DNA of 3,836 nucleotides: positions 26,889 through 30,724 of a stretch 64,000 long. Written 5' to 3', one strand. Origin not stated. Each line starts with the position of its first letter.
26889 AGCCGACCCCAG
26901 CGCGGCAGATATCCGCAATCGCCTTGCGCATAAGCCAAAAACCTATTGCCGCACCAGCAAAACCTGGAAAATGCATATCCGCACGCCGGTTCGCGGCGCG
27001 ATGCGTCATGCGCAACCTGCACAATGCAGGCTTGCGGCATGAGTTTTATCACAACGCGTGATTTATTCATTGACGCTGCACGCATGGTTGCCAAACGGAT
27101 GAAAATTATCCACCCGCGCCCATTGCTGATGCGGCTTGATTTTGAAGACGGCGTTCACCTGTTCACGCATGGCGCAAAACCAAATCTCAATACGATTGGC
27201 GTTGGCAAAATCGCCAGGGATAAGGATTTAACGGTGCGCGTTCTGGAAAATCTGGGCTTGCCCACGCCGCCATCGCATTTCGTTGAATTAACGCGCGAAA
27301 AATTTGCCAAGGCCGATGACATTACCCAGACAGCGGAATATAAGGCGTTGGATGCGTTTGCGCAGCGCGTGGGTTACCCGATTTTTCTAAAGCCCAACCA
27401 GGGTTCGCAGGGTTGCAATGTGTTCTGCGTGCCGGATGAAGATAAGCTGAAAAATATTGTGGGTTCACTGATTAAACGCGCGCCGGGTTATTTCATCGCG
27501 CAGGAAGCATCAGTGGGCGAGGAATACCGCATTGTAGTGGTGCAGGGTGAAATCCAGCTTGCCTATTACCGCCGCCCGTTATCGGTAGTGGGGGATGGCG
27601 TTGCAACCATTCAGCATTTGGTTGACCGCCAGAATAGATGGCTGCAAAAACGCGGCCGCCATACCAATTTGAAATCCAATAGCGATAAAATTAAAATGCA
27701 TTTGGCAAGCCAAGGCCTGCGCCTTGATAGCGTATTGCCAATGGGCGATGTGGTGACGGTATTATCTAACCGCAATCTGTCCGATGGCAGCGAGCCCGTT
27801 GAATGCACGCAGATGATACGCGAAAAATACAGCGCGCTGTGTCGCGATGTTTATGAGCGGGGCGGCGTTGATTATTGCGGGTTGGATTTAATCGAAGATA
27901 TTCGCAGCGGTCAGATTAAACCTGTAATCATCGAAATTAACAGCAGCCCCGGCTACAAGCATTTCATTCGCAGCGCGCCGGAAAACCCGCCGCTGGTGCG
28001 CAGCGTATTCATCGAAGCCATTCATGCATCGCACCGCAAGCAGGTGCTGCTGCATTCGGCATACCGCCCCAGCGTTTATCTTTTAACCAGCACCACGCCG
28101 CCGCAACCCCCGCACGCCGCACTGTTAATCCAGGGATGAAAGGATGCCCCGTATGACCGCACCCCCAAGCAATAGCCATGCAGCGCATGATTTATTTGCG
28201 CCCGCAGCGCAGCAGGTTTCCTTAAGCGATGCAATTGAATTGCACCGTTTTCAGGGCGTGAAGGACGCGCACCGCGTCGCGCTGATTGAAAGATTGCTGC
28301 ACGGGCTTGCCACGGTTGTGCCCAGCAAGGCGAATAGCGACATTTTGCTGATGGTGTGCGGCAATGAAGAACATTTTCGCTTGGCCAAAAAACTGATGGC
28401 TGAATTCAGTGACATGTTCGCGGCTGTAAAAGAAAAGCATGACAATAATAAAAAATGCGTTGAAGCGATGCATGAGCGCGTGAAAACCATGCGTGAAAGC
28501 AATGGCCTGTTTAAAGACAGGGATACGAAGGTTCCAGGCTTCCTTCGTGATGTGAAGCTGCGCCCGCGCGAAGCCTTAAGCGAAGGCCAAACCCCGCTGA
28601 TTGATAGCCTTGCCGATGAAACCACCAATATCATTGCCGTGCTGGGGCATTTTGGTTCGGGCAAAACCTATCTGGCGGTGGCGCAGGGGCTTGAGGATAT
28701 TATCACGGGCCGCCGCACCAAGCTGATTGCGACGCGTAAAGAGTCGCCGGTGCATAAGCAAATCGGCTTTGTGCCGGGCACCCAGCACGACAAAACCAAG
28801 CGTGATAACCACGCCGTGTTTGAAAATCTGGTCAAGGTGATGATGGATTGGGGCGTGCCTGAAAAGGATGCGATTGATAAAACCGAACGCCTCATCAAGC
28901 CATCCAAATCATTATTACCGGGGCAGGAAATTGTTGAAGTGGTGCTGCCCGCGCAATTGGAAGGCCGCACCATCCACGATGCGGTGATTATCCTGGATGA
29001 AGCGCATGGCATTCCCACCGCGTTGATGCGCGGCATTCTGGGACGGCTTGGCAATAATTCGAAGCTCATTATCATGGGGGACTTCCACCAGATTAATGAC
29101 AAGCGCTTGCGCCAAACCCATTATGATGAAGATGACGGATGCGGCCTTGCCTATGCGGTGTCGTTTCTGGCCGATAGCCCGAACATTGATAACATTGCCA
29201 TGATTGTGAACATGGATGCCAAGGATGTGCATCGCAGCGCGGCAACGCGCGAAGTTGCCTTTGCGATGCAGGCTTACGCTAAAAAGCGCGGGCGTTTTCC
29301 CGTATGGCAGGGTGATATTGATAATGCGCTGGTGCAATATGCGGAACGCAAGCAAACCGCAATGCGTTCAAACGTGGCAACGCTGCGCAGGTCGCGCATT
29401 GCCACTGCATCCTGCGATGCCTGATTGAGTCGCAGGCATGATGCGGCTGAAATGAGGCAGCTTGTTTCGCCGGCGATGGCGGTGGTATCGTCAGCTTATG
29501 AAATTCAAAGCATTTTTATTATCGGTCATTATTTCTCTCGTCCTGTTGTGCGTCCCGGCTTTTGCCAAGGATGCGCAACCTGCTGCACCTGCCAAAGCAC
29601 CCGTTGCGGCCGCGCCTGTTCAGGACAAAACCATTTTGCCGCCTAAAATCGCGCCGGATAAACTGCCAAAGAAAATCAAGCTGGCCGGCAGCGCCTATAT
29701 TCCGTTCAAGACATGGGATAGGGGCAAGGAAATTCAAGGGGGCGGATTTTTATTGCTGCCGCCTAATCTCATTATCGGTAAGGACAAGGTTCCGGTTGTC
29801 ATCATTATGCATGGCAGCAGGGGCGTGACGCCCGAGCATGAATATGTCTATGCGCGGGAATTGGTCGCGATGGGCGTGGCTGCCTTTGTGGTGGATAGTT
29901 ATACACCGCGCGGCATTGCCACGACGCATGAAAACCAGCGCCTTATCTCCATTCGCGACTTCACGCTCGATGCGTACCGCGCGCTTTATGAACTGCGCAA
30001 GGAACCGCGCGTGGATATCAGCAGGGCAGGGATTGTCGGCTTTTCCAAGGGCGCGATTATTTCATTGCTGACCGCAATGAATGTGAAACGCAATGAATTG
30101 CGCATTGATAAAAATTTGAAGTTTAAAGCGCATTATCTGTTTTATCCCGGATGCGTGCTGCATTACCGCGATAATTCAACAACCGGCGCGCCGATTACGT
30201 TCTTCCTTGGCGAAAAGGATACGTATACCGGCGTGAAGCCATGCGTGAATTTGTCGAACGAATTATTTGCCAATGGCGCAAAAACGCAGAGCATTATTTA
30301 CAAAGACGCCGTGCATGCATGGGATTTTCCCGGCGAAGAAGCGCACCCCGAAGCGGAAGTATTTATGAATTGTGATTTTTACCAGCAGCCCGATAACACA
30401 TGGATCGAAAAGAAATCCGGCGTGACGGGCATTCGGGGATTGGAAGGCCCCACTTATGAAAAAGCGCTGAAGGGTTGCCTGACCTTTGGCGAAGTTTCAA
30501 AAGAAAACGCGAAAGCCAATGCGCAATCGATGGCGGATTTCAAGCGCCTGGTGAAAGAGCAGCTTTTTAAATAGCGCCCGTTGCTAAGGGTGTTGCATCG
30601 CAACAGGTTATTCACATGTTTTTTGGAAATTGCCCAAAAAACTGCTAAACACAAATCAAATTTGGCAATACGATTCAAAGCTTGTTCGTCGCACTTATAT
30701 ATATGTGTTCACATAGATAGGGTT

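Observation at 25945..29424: Coupled operon of a Nudix-like protein, an ATP-grasp ligase and a PhoH-like ATPase, under the third leader copy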

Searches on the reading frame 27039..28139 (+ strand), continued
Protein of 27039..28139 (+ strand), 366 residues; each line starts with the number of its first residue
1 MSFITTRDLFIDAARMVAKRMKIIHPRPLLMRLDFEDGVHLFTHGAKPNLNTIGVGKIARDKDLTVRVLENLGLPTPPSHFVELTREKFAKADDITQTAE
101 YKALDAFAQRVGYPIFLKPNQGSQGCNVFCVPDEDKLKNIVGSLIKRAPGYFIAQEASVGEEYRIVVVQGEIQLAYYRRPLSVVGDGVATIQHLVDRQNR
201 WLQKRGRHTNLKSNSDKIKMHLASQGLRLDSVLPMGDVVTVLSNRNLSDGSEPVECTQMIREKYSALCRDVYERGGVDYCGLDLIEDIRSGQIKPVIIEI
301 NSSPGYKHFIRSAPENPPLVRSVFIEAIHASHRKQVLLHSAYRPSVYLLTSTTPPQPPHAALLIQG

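Call 92: find_encoding_contigs(protein=P0135, flank=8000, max_places=1)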
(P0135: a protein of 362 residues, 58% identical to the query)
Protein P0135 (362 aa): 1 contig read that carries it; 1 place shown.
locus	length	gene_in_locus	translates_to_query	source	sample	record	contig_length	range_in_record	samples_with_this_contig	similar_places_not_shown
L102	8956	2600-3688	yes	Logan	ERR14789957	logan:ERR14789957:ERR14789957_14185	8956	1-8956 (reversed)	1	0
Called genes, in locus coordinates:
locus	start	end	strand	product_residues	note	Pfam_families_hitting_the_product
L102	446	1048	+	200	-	-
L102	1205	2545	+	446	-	PF02826:2-Hacid_dh_C (weak), PF00670:AdoHcyase_NAD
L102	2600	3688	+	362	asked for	PF14397:ATPgrasp_ST (faint), PF08443:RimK (faint), PF14398:ATPgrasp_YheCD (faint)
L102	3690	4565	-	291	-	PF00702:Hydrolase, PF13419:HAD_2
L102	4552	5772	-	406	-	PF00149:Metallophos (faint)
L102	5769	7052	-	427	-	PF04101:Glyco_tran_28_C (faint)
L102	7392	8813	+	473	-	PF01266:DAO, PF13450:NAD_binding_8 (weak)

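Call 93: find_encoding_contigs(protein=P0137, flank=8000, max_places=1)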
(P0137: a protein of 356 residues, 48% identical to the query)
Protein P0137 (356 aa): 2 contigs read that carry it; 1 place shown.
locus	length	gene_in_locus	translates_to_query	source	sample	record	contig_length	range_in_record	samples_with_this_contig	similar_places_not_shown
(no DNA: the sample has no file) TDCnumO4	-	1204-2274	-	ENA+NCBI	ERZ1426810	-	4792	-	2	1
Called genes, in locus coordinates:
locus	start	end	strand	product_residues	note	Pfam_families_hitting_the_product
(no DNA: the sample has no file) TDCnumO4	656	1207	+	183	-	-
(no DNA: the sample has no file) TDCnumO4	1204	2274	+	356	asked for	PF08443:RimK (faint), PF02955:GSH-S_ATP (faint)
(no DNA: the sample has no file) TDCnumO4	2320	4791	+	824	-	?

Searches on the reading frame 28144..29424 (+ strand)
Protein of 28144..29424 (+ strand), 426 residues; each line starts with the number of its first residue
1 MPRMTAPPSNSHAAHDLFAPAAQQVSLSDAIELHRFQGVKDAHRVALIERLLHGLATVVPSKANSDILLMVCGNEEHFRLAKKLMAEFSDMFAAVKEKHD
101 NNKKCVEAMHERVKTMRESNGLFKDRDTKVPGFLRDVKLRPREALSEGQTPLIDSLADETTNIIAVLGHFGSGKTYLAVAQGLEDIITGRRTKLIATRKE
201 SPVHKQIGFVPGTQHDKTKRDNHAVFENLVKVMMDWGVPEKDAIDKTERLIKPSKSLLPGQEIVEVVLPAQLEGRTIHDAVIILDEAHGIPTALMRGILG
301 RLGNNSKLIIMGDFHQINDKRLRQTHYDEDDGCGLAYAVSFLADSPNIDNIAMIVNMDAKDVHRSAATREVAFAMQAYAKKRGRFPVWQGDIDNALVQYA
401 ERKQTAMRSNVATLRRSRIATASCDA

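Call 3: search_protein_families(library=pfam, proteins=[window:28144-29424:+], max_evalue=1)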
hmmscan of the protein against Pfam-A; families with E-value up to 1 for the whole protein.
window:28144-29424:+ (426 aa): 7 families
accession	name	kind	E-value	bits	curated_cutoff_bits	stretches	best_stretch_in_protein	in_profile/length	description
PF02562.22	PhoH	-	1.6e-31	109.8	27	1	145-374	5-203/205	PhoH-like protein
PF13604.12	AAA_30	-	0.00017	21.8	27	1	145-317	2-128/191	AAA domain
PF01695.23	IstB_IS21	-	0.0039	17.2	24.1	1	158-196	90-127/238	IstB-like ATP binding protein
PF13245.12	AAA_19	-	0.0044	17.6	25.1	1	270-317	82-129/134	AAA domain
PF13401.12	AAA_22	-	0.0065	17.2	27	1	160-298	4-104/130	AAA domain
PF05707.18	Zot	-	0.08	12.8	20.3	0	166-190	5-30/197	Zonular occludens toxin (Zot)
PF00005.33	ABC_tran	-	0.14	13.2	25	1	161-239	11-80/137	ABC transporter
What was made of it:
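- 28144..29424 (+): Gene C, a PhoH-family P-loop ATPase of 426 aa (or 423 aa if it starts at the better-placed ATG at 28153). It has a YbeZ-type N-terminal domain, Walker A GSGKT, Walker B DEAH, and GDxxQ. Pfam PhoH 109.8 bits over residues 145-374 (call 3).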

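Call 4: search_protein_families(library=ncbifam, proteins=[window:28144-29424:+], max_evalue=1)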
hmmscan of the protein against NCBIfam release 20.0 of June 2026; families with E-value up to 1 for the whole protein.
window:28144-29424:+ (426 aa): 11 families
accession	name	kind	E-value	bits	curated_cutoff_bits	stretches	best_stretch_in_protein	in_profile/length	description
NF053827.1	RNA5-3helPhoH2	equivalog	1.7e-17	63.5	680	1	149-321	225-382/427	RNA 5'-3' helicase PhoH2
NF007827.1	PRK10536.1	equivalog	9.5e-17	61.2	380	1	121-369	27-247/253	phosphate starvation-inducible protein PhoH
NF038214.1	IS21_help_AAA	equivalog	0.0055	16.4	200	1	162-197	91-126/232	IS21-like element helper ATPase IstB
TIGR01447.1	recD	equivalog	0.0065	15.1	310.15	1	274-317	258-301/597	exodeoxyribonuclease V subunit alpha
TIGR01448.2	helicase_RecD2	equivalog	0.0093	14.1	500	1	275-317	405-447/713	SF1B family DNA helicase RecD2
NF005378.0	PRK06921.1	subfamily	0.016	14.3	207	1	156-180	112-136/266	hypothetical protein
NF006616.1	PRK09183.1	subfamily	0.033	13.5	300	1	160-196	100-135/253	IS21-like element helper ATPase IstB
TIGR00968.1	3a0106s01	subfamily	0.034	13.6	342.75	1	159-210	24-77/237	sulfate ABC transporter ATP-binding protein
NF008105.0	PRK10851.1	equivalog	0.068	11.8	502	1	159-210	26-79/362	sulfate/thiosulfate ABC transporter ATP-binding protein CysA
TIGR04291.1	arsen_driv_ArsA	equivalog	0.072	11.8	650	1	163-265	5-99/565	arsenical pump-driving ATPase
NF002242.0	PRK01151.1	equivalog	0.075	12.6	72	1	79-111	11-40/67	30S ribosomal protein S17e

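Call 13: find_homologous_proteins(query=window:28144-29424:+)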
Query window:28144-29424:+ (426 aa): 366 proteins with E <= 0.001 among 8000 candidates; the best 120 are listed.
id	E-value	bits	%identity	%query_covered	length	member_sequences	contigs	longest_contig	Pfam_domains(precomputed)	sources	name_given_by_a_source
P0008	1.7e-277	938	100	99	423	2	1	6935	PF02562.23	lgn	-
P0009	2.1e-238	809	86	98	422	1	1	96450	PF02562.23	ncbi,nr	ncbi:MAG: PhoH family protein [Alphaproteobacteria bacterium]|nr:PhoH family protein [Alphaproteobac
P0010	7.9e-145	501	58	93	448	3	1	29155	PF13604.13,PF02562.23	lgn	-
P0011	9.3e-136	471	56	88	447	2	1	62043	PF02562.23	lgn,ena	-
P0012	1.6e-113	398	55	79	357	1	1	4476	PF02562.23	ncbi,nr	ncbi:MAG: PhoH family protein, partial [Alphaproteobacteria bacterium]|nr:PhoH family protein [Alpha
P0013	1.3e-86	309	56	61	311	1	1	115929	PF02562.23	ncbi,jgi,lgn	-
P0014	3.5e-16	77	33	58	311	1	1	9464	PF13604.13,PF13245.13,PF00580.28,PF02562.23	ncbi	-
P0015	6.5e-16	76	27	79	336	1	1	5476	PF13173.13,PF01695.24,PF13604.13,PF13245.13,PF13401.13,PF02562.23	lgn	-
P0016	7.8e-16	76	32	60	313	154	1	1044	PF13604.13,PF13245.13,PF00580.28,PF02562.23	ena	-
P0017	8.1e-16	76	32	60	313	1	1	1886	PF13604.13,PF13245.13,PF00580.28,PF02562.23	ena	-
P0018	8.2e-16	76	32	58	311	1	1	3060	PF13604.13,PF13245.13,PF00580.28,PF02562.23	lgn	-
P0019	8.7e-16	76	32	58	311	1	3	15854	PF13604.13,PF13245.13,PF00580.28,PF02562.23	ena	-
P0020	1.0e-15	76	32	58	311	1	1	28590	PF13604.13,PF13245.13,PF00580.28,PF02562.23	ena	-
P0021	1.3e-15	75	32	58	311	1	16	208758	PF13604.13,PF13245.13,PF00580.28,PF02562.23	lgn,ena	-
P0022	1.7e-15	75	32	58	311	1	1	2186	PF13604.13,PF13245.13,PF00580.28,PF02562.23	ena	-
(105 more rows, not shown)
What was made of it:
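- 28144..29424 (+): Six close homologues, then a gap to canonical PhoH at E 1e-16 (call 13).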

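Call 21: find_encoding_contigs(protein=P0013, flank=10000, max_places=2)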
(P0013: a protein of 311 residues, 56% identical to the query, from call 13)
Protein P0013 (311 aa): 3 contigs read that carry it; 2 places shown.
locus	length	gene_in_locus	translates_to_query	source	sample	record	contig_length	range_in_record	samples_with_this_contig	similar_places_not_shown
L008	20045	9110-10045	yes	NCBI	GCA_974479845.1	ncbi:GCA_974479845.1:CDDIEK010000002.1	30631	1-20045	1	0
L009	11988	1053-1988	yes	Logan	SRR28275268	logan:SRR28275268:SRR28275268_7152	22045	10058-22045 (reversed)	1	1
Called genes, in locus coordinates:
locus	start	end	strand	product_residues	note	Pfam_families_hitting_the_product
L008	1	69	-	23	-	?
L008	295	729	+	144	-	-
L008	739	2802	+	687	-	PF07715:Plug, PF00593:TonB_dep_Rec_b-barrel, PF14905:OMP_b-brl_3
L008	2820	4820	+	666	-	PF00512:HisKA, PF02518:HATPase_c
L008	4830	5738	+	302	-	PF00072:Response_reg, PF13581:HATPase_c_2 (weak)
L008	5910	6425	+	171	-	PF07813:LTXXQ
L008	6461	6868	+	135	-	-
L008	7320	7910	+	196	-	-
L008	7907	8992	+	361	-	-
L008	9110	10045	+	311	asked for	PF02562:PhoH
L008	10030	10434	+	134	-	PF02562:PhoH (weak)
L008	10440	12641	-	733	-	PF00912:Transgly, PF00905:Transpeptidase, PF06832:BiPBP_C (weak)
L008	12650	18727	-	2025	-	PF13205:Big_5 (faint), PF11974:bMG3 (weak), PF01835:MG2, PF07703:A2M_BRD, PF00207:A2M, PF17973:bMG10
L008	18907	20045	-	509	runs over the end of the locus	PF00883:Peptidase_M17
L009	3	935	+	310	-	?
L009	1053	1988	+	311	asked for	PF02562:PhoH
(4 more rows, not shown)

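Call 28: search_solved_structures(query=window:28144-29424:+, max_evalue=0.01, show_alignments=1)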
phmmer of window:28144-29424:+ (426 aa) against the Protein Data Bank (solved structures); distinct sequences matched with E-value up to 0.01: 1.
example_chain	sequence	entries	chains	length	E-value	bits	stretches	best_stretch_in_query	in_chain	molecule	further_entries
3b85_A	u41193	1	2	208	1.2e-17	67.1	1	148-318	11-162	Phosphate starvation-inducible protein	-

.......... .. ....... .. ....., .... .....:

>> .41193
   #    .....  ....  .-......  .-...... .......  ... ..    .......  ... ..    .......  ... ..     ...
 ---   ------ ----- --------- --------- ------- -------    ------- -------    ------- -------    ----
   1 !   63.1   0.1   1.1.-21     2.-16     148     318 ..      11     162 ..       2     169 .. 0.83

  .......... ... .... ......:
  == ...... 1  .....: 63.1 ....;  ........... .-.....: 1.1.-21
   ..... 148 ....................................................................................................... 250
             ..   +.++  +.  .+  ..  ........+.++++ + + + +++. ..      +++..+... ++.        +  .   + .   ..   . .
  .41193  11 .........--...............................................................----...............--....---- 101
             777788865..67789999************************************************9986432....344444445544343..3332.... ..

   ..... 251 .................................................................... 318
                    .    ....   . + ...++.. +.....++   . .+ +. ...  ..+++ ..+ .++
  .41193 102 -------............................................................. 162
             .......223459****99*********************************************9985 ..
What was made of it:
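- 28144..29424 (+): PDB 3B85 E 1e-17 (call 28).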

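Call 53: search_protein_families(library=padloc, proteins=[window:28144-29424:+], max_evalue=0.01)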
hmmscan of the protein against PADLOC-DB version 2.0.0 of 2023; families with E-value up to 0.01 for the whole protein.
window:28144-29424:+ (426 aa): 1 family
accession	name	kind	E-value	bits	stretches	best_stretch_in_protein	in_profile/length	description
PDLC03813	RTasNERD-Hel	-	0.0077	13.4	0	145-199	210-262/519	DRT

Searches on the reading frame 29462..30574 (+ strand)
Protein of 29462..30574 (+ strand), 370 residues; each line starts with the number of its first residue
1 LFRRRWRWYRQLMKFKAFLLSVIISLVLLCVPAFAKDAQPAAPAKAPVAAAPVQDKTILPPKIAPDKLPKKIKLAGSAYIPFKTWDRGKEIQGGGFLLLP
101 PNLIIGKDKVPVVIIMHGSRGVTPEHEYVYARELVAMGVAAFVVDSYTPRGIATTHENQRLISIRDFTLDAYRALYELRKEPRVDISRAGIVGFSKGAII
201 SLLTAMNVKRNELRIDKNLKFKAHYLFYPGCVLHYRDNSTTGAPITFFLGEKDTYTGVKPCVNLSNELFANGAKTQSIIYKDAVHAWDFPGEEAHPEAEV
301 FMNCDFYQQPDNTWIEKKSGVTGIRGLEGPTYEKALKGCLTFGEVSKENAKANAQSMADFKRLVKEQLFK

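Call 3: search_protein_families(library=pfam, proteins=[window:29462-30574:+], max_evalue=1)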
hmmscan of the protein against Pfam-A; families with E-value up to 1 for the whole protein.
window:29462-30574:+ (370 aa): 9 families
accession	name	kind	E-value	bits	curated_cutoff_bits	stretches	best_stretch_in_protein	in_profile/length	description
PF01738.24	DLH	-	3e-14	53.6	21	1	109-293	12-194/217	Dienelactone hydrolase family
PF07859.19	Abhydrolase_3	-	0.0005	20.3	25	1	169-234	53-114/210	alpha/beta hydrolase fold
PF03959.19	FSH1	-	0.0013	18.9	21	1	189-259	103-177/211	Serine hydrolase (FSH1)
PF20434.5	BD-FAE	-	0.02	14.8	26.8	1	107-219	10-119/215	BD-FAE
PF02230.22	Abhydrolase_2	-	0.054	13.8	23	1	182-210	101-128/217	Phospholipase/Carboxylesterase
PF02431.20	Chalcone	-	0.068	13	27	1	299-370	64-136/203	Chalcone-flavanone isomerase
PF05448.18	AXE1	-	0.089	12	21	1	157-206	146-195/321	Acetyl xylan esterase (AXE1)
PF00326.27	Peptidase_S9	-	0.1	12.5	22.6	0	170-206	47-83/213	Prolyl oligopeptidase family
PF08840.17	BAAT_C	-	0.13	12.7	20.9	0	178-209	13-44/210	BAAT / Acyl-CoA thioester hydrolase C terminal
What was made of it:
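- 29498..30574 (+): Dienelactone-hydrolase-like alpha/beta hydrolase with a signal-peptide-like N-terminus (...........AFA). It follows C after 73 nt. It is a neighbour only in this lineage, not part of the conserved trio. Pfam DLH E 3e-14 (call 3).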

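Call 4: search_protein_families(library=ncbifam, proteins=[window:29462-30574:+], max_evalue=1)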
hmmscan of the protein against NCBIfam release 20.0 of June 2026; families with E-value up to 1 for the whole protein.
window:29462-30574:+ (370 aa): 3 families
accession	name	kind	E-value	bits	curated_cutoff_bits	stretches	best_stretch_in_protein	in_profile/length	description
NF041440.1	hydrolase_YghX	exception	0.0025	17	460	1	107-286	93-263/292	YghX family hydrolase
NF047920.1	lactonase_UilS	equivalog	0.11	12.1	400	1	107-206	21-117/285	UilS family quorum-quenching N-acyl-homoserine lactonase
NF033523.0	lasso_peptidase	equivalog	0.27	9.9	400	1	173-209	480-516/638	Atxe2 family lasso peptide isopeptidase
